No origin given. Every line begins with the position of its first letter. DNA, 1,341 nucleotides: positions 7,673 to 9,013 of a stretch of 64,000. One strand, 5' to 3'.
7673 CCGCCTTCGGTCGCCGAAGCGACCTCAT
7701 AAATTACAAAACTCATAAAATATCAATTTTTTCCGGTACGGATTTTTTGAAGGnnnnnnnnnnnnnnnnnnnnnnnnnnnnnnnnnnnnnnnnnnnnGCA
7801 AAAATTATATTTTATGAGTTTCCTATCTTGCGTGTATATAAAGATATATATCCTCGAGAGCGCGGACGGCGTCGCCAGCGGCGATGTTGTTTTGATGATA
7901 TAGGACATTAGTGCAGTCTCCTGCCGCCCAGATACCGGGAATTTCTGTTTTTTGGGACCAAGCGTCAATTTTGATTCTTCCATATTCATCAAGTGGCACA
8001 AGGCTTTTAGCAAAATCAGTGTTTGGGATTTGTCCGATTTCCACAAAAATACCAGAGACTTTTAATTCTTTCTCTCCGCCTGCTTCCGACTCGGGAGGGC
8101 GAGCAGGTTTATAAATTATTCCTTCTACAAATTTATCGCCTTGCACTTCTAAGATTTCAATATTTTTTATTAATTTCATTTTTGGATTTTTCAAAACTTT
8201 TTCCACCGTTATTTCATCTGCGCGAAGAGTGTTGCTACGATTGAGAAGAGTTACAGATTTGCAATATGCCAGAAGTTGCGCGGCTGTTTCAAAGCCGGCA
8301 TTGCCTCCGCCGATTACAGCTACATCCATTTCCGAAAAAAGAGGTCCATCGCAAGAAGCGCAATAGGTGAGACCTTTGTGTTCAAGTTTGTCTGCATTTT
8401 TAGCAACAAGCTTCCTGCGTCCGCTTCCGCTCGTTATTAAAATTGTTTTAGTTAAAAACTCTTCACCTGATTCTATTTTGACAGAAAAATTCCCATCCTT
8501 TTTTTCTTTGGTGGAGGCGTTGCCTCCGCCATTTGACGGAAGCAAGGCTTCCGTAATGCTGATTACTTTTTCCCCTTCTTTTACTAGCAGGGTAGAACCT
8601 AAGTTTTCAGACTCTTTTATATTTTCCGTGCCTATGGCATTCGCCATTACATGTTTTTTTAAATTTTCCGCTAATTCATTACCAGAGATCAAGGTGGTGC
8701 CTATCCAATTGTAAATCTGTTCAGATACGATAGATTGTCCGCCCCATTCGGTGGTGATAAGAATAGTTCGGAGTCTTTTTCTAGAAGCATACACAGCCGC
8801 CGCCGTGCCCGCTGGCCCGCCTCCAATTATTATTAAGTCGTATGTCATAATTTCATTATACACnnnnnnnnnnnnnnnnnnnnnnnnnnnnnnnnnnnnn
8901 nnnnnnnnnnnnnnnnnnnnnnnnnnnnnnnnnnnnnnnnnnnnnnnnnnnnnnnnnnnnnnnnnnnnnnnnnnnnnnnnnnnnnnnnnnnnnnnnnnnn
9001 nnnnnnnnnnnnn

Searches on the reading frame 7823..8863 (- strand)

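Call 72: search_protein_families(library=pfam, proteins=[window:7823-8863:-], max_evalue=0.001)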
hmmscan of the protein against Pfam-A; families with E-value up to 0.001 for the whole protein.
window:7823-8863:- (346 aa): 12 families
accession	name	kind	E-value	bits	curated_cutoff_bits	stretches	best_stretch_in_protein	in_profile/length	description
PF07992.20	Pyr_redox_2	-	8.6e-39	134.1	26.1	1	8-321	1-280/291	Pyridine nucleotide-disulphide oxidoreductase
PF13738.12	Pyr_redox_3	-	1.2e-17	64.6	30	1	11-315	1-305/305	Pyridine nucleotide-disulphide oxidoreductase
PF00890.30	FAD_binding_2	-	4.8e-11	42.9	20.4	1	9-57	1-51/414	FAD binding domain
PF00070.33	Pyr_redox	-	8.4e-10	39.5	22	1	181-249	2-77/82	Pyridine nucleotide-disulphide oxidoreductase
PF01134.28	GIDA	-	1.1e-09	38.3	22.1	1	9-39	1-31/391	Glucose inhibited division protein A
PF12831.13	FAD_oxidored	-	1.3e-09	38.3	27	1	9-43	1-37/416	FAD dependent oxidoreductase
PF03486.20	HI0933_like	-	7.4e-09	35.8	50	0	9-37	2-30/244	HI0933-like protein Rossmann domain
PF01266.30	DAO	-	6.2e-07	29.7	27.9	0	9-40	1-33/353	FAD dependent oxidoreductase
PF01946.23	Thi4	-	2.9e-06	27.1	26.2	0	3-39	13-50/235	Thi4 family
PF05834.18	Lycopene_cycl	-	1.1e-05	25.2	23.4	0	9-37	1-31/380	Lycopene cyclase protein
PF01494.25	FAD_binding_3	-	3.1e-05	23.8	22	0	178-212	1-35/349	FAD binding domain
PF13450.12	NAD_binding_8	-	0.00014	22.5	21.9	0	12-36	1-25/68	NAD(P)-binding Rossmann-like domain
